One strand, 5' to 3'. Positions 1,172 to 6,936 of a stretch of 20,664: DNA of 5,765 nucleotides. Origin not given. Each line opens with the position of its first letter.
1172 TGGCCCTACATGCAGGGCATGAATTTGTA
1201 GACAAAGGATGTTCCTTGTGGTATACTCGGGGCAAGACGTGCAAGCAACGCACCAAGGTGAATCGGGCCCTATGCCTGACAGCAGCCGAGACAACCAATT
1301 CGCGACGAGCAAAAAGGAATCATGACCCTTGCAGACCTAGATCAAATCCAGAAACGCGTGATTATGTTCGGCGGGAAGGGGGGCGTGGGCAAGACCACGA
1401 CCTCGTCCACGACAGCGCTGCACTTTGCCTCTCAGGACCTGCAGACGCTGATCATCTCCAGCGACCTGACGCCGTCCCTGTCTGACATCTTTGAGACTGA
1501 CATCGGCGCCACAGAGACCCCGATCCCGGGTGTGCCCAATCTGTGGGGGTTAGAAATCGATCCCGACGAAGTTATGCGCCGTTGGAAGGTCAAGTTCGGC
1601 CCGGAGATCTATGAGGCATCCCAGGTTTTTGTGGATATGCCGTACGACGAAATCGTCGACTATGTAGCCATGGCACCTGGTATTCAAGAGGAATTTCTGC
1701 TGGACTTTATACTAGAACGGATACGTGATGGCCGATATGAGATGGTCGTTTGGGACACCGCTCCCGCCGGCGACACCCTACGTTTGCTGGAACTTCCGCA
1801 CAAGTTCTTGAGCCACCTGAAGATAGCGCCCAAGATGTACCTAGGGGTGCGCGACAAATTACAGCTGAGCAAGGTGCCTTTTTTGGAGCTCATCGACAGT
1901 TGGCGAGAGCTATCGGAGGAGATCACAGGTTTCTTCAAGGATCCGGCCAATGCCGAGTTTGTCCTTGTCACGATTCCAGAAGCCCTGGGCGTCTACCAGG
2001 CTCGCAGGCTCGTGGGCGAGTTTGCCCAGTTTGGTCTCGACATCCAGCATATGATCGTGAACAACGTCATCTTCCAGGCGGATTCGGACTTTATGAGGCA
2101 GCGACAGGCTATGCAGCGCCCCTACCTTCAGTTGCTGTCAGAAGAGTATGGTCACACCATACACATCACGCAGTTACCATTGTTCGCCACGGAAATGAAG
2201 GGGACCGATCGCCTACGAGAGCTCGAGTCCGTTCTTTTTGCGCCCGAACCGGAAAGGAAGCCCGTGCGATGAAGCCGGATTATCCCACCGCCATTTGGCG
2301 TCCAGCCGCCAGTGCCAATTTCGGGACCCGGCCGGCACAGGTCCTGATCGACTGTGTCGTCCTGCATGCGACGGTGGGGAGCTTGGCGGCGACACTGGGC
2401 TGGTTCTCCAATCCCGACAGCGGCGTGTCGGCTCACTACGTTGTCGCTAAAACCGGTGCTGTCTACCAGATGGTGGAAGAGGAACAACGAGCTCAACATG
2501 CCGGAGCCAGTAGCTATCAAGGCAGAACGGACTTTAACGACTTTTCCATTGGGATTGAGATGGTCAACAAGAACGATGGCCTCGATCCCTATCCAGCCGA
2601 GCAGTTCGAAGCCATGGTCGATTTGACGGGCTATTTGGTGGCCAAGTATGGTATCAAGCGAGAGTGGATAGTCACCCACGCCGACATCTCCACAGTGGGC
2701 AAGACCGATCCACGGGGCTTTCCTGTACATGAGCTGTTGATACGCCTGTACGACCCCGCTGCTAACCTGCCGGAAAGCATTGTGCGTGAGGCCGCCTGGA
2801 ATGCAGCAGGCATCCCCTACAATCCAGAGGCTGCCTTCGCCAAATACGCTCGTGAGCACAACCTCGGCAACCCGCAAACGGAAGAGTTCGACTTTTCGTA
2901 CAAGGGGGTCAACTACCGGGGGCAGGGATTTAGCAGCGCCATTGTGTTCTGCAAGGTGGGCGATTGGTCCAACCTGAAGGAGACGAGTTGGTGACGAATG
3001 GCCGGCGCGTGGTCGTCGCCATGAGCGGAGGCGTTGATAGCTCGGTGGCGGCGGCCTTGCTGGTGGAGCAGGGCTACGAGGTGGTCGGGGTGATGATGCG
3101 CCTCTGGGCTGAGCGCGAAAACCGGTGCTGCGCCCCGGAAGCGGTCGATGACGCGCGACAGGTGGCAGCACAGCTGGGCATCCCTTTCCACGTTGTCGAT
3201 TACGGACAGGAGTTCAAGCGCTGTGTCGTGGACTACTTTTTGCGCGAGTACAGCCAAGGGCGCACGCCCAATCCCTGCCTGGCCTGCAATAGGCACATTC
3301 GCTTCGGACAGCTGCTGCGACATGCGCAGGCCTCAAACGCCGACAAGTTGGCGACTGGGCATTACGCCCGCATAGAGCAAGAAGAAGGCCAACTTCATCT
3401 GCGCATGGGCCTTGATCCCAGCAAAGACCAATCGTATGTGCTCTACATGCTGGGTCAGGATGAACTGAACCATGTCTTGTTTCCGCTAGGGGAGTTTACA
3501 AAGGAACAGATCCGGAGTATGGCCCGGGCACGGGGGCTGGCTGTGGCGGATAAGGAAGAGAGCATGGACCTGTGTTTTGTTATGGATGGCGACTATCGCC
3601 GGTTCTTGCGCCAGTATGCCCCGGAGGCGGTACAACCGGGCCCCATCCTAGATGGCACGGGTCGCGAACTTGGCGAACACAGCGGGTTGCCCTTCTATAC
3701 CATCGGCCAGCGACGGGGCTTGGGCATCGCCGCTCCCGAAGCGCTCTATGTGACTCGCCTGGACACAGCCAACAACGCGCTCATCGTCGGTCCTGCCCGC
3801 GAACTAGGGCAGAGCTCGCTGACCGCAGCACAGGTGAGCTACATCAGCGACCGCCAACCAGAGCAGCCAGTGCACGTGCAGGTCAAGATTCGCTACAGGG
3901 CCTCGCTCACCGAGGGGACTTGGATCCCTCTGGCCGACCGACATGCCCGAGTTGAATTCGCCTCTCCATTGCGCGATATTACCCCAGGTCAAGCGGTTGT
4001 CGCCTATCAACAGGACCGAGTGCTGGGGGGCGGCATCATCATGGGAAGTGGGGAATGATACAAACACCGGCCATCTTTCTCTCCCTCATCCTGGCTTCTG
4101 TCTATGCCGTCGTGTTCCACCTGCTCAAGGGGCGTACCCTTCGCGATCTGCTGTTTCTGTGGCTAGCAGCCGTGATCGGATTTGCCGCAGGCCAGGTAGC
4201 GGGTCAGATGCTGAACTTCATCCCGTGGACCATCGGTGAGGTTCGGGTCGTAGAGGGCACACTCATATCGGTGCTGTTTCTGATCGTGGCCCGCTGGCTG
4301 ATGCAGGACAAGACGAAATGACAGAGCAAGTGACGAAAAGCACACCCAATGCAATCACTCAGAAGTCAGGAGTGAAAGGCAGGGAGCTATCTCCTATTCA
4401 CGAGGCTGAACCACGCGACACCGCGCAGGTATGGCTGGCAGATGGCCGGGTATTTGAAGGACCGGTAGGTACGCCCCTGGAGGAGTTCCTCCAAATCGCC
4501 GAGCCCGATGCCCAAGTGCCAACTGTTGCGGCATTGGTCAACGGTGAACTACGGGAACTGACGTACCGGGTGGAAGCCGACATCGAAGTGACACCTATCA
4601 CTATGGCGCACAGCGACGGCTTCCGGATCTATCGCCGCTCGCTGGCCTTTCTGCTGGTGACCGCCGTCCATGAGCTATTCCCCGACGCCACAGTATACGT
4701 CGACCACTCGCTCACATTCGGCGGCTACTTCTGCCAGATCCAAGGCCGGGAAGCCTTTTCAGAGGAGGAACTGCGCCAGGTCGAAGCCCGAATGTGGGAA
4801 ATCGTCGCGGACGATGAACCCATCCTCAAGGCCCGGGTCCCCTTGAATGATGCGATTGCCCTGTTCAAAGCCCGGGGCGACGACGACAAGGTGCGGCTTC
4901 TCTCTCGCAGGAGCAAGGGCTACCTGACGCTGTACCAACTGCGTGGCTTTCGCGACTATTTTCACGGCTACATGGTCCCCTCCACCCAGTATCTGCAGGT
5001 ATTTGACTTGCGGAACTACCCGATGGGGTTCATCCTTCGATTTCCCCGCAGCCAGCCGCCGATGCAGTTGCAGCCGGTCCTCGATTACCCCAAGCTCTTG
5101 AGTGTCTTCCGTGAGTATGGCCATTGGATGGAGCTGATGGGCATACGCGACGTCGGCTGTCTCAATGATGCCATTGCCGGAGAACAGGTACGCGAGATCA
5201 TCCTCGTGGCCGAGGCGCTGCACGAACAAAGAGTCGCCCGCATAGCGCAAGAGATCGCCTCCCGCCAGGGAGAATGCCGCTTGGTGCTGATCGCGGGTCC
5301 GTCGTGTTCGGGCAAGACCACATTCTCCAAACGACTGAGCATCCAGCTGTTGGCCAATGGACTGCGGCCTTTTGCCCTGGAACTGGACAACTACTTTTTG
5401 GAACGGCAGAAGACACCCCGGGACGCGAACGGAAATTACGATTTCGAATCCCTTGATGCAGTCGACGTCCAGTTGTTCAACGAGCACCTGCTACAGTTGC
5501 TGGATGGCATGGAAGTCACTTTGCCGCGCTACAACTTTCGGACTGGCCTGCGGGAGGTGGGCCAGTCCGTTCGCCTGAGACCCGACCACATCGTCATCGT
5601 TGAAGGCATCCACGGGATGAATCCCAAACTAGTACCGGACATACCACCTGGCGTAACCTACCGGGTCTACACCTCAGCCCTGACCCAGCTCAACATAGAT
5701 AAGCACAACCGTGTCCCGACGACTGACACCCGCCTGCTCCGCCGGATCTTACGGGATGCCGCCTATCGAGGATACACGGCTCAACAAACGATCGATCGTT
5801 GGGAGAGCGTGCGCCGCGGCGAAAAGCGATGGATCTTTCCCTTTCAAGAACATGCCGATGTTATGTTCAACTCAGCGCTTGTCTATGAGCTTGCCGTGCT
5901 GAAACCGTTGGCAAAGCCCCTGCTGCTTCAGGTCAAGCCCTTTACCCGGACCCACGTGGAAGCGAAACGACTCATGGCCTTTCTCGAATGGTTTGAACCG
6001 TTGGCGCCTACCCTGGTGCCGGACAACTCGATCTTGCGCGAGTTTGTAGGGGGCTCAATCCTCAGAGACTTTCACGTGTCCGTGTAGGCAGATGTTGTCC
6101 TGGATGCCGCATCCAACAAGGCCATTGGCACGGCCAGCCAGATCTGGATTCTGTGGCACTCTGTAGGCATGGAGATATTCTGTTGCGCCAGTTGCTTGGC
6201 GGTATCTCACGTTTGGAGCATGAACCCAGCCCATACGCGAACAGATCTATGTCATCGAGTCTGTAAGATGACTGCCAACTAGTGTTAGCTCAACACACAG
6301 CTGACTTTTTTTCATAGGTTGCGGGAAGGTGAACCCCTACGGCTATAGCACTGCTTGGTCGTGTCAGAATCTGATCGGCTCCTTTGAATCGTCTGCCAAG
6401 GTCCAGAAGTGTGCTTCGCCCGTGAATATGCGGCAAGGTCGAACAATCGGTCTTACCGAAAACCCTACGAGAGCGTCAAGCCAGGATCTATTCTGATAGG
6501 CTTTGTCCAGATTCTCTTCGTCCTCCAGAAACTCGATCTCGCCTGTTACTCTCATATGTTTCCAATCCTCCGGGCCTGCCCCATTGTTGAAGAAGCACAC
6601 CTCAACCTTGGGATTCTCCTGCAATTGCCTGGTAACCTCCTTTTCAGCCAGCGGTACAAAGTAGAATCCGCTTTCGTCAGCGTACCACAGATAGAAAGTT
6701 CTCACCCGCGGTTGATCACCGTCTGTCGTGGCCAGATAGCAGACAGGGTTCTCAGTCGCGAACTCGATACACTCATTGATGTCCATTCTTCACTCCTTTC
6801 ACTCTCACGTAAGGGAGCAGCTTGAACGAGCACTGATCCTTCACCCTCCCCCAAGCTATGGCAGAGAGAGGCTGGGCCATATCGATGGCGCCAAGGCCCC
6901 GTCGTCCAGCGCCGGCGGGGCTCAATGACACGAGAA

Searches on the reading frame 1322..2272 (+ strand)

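Call 67: search_protein_families(library=pfam, proteins=[window:1322-2272:+], max_evalue=0.01)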
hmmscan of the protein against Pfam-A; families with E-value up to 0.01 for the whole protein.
window:1322-2272:+ (316 aa): 5 families
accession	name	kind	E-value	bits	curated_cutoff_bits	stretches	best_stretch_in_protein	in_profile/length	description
PF02374.21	ArsA_ATPase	-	6.5e-61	206.6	24.3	1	12-305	2-303/305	Anion-transporting ATPase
PF10609.15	ParA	-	6.3e-09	36.1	27.1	1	9-59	2-53/246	NUBPL iron-transfer P-loop NTPase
PF13614.12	AAA_31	-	2.7e-07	31.1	27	1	13-153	4-132/177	AAA domain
PF01656.29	CbiA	-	1.4e-06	28.7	25.4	1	14-252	2-86/125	CobQ/CobB/MinD/ParA nucleotide binding domain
PF00448.28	SRP54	-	0.0022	18.1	22.7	1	12-49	2-39/196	SRP54-type protein, GTPase domain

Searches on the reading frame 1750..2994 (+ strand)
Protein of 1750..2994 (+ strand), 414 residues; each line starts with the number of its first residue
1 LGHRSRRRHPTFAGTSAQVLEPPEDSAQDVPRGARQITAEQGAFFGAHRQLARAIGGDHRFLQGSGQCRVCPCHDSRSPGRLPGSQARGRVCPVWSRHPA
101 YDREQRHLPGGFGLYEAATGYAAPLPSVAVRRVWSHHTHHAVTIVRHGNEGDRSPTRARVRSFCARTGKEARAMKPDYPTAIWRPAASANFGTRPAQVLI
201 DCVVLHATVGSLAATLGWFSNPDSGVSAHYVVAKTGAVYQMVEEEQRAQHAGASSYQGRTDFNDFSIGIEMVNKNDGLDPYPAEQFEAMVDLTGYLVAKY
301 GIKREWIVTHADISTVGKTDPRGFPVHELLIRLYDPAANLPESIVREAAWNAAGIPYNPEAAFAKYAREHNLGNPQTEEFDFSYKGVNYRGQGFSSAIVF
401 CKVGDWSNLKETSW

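Call 67: search_protein_families(library=pfam, proteins=[window:1750-2994:+], max_evalue=0.01)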
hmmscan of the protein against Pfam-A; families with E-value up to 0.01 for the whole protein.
window:1750-2994:+ (414 aa): 1 family
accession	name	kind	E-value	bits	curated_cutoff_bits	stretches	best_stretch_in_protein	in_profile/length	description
PF01510.30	Amidase_2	-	4.7e-32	111.5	26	1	200-322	5-130/131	N-acetylmuramoyl-L-alanine amidase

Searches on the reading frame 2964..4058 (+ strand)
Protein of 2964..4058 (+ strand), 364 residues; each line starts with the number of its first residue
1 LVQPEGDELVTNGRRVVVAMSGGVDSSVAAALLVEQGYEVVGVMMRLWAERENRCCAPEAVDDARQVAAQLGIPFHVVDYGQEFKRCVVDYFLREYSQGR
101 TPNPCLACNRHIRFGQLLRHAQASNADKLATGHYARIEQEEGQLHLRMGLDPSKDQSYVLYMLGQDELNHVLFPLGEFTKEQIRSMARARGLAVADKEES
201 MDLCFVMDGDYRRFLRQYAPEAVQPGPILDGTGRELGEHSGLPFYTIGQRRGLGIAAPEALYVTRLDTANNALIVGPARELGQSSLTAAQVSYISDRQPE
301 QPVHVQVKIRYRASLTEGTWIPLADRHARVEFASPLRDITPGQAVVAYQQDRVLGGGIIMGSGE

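Call 67: search_protein_families(library=pfam, proteins=[window:2964-4058:+], max_evalue=0.01)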
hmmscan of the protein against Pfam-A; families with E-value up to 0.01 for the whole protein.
window:2964-4058:+ (364 aa): 10 families
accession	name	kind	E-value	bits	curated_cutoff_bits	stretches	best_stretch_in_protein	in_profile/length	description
PF03054.22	tRNA_Me_trans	-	2.8e-77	259.4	20.6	1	15-207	2-201/202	tRNA methyl transferase HUP domain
PF20259.3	tRNA_Me_trans_M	-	3e-18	65.6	27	1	213-276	2-65/66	tRNA methyl transferase PRC-barrel domain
PF20258.4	tRNA_Me_trans_C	-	1.2e-17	64.5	20.6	1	285-359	3-77/77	Aminomethyltransferase beta-barrel domain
PF02540.23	NAD_synthase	-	2.9e-06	27.1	21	1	14-85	19-86/242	NAD synthase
PF01171.26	ATP_bind_3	-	1.4e-05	25.3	27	1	16-193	2-162/182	PP-loop family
PF00764.25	Arginosuc_synth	-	1.9e-05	25.2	27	1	15-86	1-67/162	Arginosuccinate synthase N-terminal HUP domain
PF06508.19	QueC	-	1.9e-05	24.7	22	1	16-80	2-60/210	Queuosine biosynthesis protein QueC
PF02568.20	ThiI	-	2.2e-05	24.6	20.5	1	15-87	5-79/197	Thiamine biosynthesis protein (ThiI)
PF24167.1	DUF7411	-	0.00074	19.6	28.7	1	16-93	3-71/194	Family of unknown function (DUF7411)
PF01507.26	PAPS_reduct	-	0.0053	17.2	22.5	1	16-192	2-154/175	Phosphoadenosine phosphosulfate reductase domain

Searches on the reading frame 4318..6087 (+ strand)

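Call 67: search_protein_families(library=pfam, proteins=[window:4318-6087:+], max_evalue=0.01)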
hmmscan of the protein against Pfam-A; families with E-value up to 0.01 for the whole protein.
window:4318-6087:+ (589 aa): 6 families
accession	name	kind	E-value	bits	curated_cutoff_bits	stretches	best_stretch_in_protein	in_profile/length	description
PF00485.24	PRK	-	2.2e-19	70.5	22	1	325-519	4-189/196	Phosphoribulokinase / Uridine kinase family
PF25199.1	nSTAND_NTPase5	-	0.00067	19.9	34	1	306-349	25-71/145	Novel STAND NTPase 5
PF20720.3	nSTAND3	-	0.0014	18.8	27.2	1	318-354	15-51/155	Novel STAND NTPase 3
PF13671.12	AAA_33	-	0.0048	17.6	27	0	322-358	1-32/143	AAA domain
PF13191.12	AAA_16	-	0.0068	17.4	32.6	0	306-411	9-98/167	AAA ATPase domain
PF13238.12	AAA_18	-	0.0088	16.9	29.4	0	323-348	1-25/128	AAA domain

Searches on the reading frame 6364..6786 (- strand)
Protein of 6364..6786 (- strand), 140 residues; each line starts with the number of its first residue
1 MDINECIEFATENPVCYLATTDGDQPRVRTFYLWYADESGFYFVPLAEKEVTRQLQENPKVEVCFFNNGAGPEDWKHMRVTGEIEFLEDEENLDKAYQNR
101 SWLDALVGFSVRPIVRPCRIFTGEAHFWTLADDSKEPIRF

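Call 67: search_protein_families(library=pfam, proteins=[window:6364-6786:-], max_evalue=0.01)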
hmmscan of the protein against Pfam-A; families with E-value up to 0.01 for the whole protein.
window:6364-6786:- (140 aa): 3 families
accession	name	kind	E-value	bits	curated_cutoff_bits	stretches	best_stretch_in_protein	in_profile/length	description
PF01243.27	PNPOx_N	-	1.5e-14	54.8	28.1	1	6-97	5-86/120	Pyridoxamine 5'-phosphate oxidase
PF12900.13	Pyridox_ox_2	-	2.4e-06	28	27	1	4-96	3-99/140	Pyridoxamine 5'-phosphate oxidase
PF16242.11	Pyrid_ox_like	-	0.0088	16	28.8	0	10-96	10-94/149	Pyridoxamine 5'-phosphate oxidase like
